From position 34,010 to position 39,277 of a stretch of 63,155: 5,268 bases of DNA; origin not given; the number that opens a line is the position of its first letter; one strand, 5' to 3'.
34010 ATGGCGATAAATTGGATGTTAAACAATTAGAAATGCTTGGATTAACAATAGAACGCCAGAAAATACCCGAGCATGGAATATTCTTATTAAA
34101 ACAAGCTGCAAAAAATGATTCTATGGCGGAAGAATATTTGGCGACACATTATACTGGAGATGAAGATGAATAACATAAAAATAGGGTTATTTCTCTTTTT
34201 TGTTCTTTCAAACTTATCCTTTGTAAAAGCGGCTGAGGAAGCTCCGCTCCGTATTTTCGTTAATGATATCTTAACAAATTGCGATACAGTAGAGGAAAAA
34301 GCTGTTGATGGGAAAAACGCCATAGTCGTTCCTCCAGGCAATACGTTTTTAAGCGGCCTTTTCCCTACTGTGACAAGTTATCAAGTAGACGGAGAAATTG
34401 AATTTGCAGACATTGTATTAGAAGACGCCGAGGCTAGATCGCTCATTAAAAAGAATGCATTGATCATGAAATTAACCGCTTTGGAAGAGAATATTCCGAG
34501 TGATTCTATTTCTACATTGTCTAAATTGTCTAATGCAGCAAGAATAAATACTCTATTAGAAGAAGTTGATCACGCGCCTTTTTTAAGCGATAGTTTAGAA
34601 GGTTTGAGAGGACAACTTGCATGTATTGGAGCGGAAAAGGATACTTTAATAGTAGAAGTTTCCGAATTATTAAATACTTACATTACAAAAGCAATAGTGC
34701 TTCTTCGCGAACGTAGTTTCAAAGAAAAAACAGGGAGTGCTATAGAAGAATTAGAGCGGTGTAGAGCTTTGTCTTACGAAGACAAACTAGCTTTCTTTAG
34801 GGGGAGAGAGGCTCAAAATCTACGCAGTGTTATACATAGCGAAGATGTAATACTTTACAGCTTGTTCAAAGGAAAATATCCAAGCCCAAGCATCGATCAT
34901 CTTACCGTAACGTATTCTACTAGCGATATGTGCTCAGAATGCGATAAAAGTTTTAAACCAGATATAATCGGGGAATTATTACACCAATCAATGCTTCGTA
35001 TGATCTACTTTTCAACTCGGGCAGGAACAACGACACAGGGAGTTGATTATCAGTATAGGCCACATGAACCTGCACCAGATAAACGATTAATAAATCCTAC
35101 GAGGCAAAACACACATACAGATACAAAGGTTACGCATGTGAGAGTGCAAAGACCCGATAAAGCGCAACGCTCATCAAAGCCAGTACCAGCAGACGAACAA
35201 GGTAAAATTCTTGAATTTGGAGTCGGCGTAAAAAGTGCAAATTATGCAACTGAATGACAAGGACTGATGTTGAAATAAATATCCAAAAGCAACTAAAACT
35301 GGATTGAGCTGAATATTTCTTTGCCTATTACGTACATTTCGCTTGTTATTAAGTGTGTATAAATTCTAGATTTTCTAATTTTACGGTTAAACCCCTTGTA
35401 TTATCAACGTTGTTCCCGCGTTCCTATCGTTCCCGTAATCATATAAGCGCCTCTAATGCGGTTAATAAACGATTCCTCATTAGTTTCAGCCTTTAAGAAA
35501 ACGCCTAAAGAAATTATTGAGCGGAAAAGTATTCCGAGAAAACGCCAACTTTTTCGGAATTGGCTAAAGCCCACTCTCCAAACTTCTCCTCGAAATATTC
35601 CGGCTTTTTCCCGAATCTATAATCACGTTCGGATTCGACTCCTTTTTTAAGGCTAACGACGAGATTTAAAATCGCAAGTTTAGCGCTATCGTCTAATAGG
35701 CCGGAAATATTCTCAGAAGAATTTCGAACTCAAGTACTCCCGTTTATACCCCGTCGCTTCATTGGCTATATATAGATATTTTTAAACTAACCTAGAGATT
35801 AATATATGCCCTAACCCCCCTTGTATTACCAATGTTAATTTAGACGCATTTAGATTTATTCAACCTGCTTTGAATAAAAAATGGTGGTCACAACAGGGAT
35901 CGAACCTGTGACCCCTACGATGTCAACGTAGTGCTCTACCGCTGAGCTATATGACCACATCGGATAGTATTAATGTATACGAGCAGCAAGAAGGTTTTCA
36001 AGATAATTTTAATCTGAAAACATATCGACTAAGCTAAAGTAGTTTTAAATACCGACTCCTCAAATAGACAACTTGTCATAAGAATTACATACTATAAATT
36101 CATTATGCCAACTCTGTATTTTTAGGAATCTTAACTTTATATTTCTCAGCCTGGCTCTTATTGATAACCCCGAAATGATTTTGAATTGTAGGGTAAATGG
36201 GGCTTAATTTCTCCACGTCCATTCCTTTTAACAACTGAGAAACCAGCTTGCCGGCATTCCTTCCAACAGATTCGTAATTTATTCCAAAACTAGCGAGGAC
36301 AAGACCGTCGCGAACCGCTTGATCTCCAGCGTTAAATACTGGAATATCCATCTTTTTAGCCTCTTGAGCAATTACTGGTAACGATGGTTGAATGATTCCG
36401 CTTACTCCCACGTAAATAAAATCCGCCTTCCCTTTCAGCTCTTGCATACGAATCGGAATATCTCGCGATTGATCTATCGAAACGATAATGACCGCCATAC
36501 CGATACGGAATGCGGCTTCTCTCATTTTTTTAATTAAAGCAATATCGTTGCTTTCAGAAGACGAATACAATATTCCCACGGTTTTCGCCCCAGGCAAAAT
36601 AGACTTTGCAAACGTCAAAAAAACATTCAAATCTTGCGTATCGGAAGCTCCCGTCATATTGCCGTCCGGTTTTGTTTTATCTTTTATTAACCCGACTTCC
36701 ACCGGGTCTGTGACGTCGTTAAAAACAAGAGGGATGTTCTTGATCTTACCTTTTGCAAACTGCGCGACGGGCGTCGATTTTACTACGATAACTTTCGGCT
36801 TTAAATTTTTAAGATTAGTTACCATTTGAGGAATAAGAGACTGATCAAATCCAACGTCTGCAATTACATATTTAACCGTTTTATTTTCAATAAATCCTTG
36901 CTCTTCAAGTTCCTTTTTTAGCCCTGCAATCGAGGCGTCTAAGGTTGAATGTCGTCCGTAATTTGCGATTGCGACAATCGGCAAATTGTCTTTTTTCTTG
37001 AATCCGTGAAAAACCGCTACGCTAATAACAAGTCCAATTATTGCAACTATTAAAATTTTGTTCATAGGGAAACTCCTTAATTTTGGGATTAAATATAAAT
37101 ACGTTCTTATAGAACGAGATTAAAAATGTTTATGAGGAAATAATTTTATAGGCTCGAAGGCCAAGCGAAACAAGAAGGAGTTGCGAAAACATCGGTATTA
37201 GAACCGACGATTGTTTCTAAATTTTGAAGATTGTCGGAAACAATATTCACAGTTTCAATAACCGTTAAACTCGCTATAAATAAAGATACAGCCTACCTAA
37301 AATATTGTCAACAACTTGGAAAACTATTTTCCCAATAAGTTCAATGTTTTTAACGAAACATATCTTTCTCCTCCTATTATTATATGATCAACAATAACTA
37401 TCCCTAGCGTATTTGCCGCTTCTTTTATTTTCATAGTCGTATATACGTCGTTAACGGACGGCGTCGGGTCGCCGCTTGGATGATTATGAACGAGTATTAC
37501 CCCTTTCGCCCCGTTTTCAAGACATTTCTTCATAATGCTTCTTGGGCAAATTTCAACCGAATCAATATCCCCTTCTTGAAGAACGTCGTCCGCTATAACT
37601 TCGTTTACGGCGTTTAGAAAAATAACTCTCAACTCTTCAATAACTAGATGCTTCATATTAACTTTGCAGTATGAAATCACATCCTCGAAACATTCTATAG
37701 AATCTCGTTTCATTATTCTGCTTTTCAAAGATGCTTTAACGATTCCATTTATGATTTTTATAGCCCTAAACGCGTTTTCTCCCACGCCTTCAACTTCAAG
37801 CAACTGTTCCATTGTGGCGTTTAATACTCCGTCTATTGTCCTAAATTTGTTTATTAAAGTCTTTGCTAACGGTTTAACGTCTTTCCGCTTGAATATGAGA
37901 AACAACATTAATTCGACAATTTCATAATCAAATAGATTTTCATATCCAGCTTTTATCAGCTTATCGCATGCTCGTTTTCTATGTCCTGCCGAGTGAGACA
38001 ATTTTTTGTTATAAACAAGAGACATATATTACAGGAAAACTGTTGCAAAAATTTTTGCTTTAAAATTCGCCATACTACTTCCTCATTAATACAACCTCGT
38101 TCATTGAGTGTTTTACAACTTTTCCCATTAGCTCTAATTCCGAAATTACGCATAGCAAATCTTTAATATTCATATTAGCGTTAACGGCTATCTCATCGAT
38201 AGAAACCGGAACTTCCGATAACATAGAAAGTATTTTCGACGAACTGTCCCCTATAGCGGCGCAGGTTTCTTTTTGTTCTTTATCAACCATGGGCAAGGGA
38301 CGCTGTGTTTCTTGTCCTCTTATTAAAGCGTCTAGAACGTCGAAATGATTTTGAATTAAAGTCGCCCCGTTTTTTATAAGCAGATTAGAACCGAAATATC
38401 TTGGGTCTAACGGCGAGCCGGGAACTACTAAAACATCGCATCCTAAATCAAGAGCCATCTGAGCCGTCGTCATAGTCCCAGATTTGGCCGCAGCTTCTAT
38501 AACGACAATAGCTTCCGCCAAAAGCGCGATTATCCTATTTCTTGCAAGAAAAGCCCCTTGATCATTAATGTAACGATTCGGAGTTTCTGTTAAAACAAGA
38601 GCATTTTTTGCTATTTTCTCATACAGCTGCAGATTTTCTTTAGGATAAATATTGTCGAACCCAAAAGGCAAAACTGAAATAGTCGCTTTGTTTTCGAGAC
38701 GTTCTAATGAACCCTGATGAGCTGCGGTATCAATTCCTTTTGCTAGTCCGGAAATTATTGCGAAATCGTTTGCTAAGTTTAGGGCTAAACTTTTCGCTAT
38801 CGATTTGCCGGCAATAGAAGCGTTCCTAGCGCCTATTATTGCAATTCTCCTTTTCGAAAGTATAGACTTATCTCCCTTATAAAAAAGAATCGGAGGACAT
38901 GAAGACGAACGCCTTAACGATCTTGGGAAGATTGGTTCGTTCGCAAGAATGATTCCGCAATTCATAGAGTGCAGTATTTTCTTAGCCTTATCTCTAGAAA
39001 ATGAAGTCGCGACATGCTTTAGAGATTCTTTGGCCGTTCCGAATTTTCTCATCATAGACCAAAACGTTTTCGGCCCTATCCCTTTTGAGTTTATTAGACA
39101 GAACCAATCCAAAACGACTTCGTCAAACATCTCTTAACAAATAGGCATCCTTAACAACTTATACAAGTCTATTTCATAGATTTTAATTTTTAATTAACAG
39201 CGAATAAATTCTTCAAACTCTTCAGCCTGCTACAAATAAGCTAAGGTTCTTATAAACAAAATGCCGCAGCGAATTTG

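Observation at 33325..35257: Coupled pair of Sec-exported orphan proteins; the second has a zinc-deaminase-like HxE...CxxC signature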

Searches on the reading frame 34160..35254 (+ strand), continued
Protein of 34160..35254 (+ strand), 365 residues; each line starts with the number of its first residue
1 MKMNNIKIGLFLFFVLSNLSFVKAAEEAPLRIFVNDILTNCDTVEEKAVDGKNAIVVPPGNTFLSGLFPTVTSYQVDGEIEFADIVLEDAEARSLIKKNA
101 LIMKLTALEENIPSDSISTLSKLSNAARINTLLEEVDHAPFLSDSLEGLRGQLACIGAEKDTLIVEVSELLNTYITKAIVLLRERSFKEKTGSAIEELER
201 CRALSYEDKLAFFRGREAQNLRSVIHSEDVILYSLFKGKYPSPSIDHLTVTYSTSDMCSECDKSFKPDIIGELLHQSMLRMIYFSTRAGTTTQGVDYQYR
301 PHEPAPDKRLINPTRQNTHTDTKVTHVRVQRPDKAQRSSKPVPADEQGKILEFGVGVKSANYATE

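Call 61: list_cluster_members(proteins=[P0006, P0004, P0005, L032:9099-9980:+, L032:4171-5349:+, L032:7000-8286:-])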
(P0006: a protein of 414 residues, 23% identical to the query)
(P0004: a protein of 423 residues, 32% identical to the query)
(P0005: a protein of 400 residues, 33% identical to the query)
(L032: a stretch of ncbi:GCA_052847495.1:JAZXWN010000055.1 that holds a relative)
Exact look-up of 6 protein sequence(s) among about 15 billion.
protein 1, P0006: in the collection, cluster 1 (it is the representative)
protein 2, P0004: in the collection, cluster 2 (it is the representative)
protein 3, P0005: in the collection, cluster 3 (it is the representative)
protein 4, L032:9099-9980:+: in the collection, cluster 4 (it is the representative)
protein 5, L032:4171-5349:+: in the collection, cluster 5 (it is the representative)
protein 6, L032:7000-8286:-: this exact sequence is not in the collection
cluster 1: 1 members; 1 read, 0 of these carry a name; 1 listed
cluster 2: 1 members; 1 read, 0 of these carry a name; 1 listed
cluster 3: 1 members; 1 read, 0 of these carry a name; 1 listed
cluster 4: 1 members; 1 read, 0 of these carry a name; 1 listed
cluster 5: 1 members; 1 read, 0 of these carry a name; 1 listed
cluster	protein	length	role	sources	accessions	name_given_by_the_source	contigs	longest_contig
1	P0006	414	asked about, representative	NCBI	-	-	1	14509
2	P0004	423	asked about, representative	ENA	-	-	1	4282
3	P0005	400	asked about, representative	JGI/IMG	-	-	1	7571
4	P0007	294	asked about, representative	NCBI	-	-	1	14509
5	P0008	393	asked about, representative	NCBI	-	-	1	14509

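Call 63: search_dna_similar(query=P0006, collection=plasmids, mode=protein, max_evalue=0.01)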
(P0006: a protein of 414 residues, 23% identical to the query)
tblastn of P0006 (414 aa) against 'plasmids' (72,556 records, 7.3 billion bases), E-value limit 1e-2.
No match.

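Call 64: find_related_loci(query=A4, collection=viral_contigs, flank=6000)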
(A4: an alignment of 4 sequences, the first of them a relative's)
Query A4 (414 aa) in viral_contigs; peptide patterns used: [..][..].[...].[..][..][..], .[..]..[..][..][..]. (x = any residue, [..] = any of these).
302 stretches matched a pattern, but none encodes a relative of the query by tblastn (E <= 1e-3).

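Call 76: search_protein_families(library=pfam, proteins=[L033:2230-2760:+, L033:2760-4280:+, L032:7000-8286:-, L032:3517-3990:-, L032:3141-3521:-, L034:2780-3151:+, L034:7288-7542:-], max_evalue=0.1)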
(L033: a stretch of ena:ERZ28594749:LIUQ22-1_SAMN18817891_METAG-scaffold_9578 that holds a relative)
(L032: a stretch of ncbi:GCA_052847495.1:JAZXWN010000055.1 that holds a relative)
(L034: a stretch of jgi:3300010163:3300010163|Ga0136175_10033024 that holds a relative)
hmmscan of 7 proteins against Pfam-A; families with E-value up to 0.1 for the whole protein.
L033:2230-2760:+ (177 aa): 0 families

L033:2760-4280:+ (507 aa): 1 family
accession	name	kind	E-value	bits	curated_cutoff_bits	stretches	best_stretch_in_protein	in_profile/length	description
PF14891.12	Peptidase_M91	-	1.4e-06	29.2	25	0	238-277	93-118/176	Effector protein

L032:7000-8286:- (428 aa): 1 family
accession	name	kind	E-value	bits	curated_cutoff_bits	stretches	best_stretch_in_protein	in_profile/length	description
PF12784.13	PDDEXK_2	-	0.00051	20.3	27.4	1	156-185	66-95/229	PD-(D/E)XK nuclease family transposase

L032:3517-3990:- (157 aa): 3 families
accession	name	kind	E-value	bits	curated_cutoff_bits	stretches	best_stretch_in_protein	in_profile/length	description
PF24277.2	DmsR_N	-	0.022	15.4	27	1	56-109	84-138/143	DmsR, N-terminal domain-like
PF06745.19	ATPase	-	0.047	13.5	26.6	1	89-149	97-157/231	KaiC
PF02181.28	FH2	-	0.072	12.7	34.8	1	71-156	267-352/372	Formin Homology 2 Domain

L032:3141-3521:- (126 aa): 1 family
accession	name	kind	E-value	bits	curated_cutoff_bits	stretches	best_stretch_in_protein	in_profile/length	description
PF04965.19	GPW_gp25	-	2.5e-09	37.2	27.2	1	28-115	6-94/96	Baseplate wedge protein gp25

L034:2780-3151:+ (124 aa): 1 family
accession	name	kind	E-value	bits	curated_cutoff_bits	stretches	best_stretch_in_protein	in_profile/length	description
PF06412.16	TraD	-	1.7e-05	25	22.3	1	39-113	2-59/62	Conjugal transfer protein TraD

L034:7288-7542:- (84 aa): 0 families

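Call 80: search_protein_families(library=phrogs, proteins=[window:34166-35254:+, P0006, P0004, P0005], max_evalue=1)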
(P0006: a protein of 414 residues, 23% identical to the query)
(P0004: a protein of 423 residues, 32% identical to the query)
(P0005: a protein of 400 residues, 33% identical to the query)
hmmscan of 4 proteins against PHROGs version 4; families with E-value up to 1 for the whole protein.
window:34166-35254:+ (363 aa): 0 families

P0006 (414 aa): 0 families

P0004 (423 aa): 0 families

P0005 (400 aa): 0 families

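Call 83: fold_search(model_id=the predicted structure, library=pdb)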
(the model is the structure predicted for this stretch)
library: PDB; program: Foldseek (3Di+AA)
matches with E <= 10: 87; with E <= 0.001: 0
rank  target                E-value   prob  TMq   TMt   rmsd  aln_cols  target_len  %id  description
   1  3p1z_B                4.5e-01  0.18  0.10  0.18   7.2        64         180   23  Crystal structure of the Aperopyrum pernix RNA splicing endonuclease (released 2011-08-10)
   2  6q1f_6                7.9e-01  0.05  0.10  0.12  21.1       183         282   14  Atomic structure of the Human Herpesvirus 6B Capsid and Capsid-Associated Tegument Complexes (released 2019-12-11)
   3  3ajv_D                8.4e-01  0.14  0.10  0.17   6.9        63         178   22  Splicing endonuclease from Aeropyrum pernix (released 2010-11-17)
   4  3p1z_D                1.2e+00  0.12  0.10  0.17   6.3        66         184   26  Crystal structure of the Aperopyrum pernix RNA splicing endonuclease (released 2011-08-10)
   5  3ajv_B                1.5e+00  0.11  0.10  0.17   6.9        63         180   22  Splicing endonuclease from Aeropyrum pernix (released 2010-11-17)
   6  8tep_V                1.6e+00  0.03  0.10  0.12  21.8       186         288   14  Human cytomegalovirus portal vertex, virion configuration 1 (VC1) (released 2024-03-06)
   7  4bpx_D                2.2e+00  0.04  0.10  0.14  18.4       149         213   12  Crystal structure of human primase in complex with the primase- binding motif of DNA polymerase alpha (released 2013-09-25)
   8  8tep_Y                2.2e+00  0.03  0.11  0.13  19.7       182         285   13  Human cytomegalovirus portal vertex, virion configuration 1 (VC1) (released 2024-03-06)
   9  4afl_A                2.3e+00  0.10  0.12  0.30   7.9        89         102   16  The crystal structure of the ING4 dimerization domain reveals the functional organization of the ING family of chromat (released 2012-02-22)
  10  7et3_I                2.3e+00  0.03  0.11  0.12  20.6       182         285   15  C5 portal vertex in the enveloped virion capsid (released 2021-07-14)
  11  5t76                  2.4e+00  0.05  0.12  0.19  17.6       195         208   10  A fragment of a human tRNA synthetase (released 2016-11-30)
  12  9l12_E                2.6e+00  0.04  0.15  0.08  15.8       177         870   15  Crystal structure of Cas12h ternary complex (released 2025-06-11)
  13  4fla_B                3.0e+00  0.06  0.11  0.28  19.7       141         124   16  Crystal structure of human RPRD1B, carboxy-terminal domain (released 2012-08-22)
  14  4afl_F                3.1e+00  0.08  0.12  0.33   7.6        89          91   16  The crystal structure of the ING4 dimerization domain reveals the functional organization of the ING family of chromat (released 2012-02-22)
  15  1u0z_B                3.4e+00  0.07  0.07  0.10   6.1        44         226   11  N-Domain Of Grp94 Lacking The Charged Domain In Complex With Radicicol (released 2005-07-05)
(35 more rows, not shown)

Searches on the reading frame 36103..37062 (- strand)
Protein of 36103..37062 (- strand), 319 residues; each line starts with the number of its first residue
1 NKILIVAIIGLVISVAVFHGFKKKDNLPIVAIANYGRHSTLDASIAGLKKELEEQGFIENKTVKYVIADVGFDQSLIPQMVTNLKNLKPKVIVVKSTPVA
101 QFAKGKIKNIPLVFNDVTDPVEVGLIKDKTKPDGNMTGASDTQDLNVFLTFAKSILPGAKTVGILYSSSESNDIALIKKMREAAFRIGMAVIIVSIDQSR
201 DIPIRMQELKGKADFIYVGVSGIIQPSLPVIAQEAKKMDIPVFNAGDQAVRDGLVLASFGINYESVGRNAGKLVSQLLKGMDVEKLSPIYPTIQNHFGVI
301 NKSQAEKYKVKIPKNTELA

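Call 21: search_protein_families(library=pfam, proteins=[window:36103-37062:-], max_evalue=0.001)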
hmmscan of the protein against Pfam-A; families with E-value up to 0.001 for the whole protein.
window:36103-37062:- (319 aa): 1 family
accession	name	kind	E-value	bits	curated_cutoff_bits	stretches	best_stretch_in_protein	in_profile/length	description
PF04392.18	ABC_sub_bind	-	2.1e-50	172.1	25.9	1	30-315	2-284/293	ABC transporter substrate binding protein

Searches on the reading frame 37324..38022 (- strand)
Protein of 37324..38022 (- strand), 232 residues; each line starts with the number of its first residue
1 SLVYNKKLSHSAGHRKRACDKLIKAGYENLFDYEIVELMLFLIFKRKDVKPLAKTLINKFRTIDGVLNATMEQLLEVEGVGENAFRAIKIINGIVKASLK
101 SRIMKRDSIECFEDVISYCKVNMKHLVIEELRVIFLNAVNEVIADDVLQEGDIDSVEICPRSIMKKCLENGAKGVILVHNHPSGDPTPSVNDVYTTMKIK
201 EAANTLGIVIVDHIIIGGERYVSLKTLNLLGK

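Call 21: search_protein_families(library=pfam, proteins=[window:37324-38022:-], max_evalue=0.001)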
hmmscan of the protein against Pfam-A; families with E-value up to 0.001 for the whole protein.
window:37324-38022:- (232 aa): 4 families
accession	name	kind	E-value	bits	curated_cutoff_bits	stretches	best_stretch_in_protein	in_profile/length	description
PF04002.20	RadC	-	1.8e-37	128.4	22.1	1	110-226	2-118/121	RadC-like JAB domain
PF20582.4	UPF0758_N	-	2.9e-06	27.7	27.1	1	16-82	8-73/77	UPF0758 N-terminal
PF12826.13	HHH_2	-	6.8e-06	26.6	27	1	52-85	15-48/64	Helix-hairpin-helix motif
PF00633.29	HHH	-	0.00036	20.7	24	1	63-88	2-27/30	Helix-hairpin-helix motif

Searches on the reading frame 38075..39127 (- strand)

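Call 21: search_protein_families(library=pfam, proteins=[window:38075-39127:-], max_evalue=0.001)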
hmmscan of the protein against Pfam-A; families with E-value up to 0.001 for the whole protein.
window:38075-39127:- (350 aa): 4 families
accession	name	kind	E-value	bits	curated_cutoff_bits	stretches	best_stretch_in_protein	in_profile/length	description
PF02481.21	DNA_processg_A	-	7.1e-62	208.8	29.6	1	53-259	3-211/212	DNA recombination-mediator protein A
PF21102.3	DprA_N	-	1.6e-07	31.4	22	1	5-47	4-46/64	DprA-like N-terminal HHH domain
PF17782.7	DprA_WH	-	1.8e-07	31.6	22.9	1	296-340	14-58/61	DprA winged helix domain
PF18306.6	LDcluster4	-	0.00041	20.4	26.3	0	93-235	2-123/151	SLOG cluster4 family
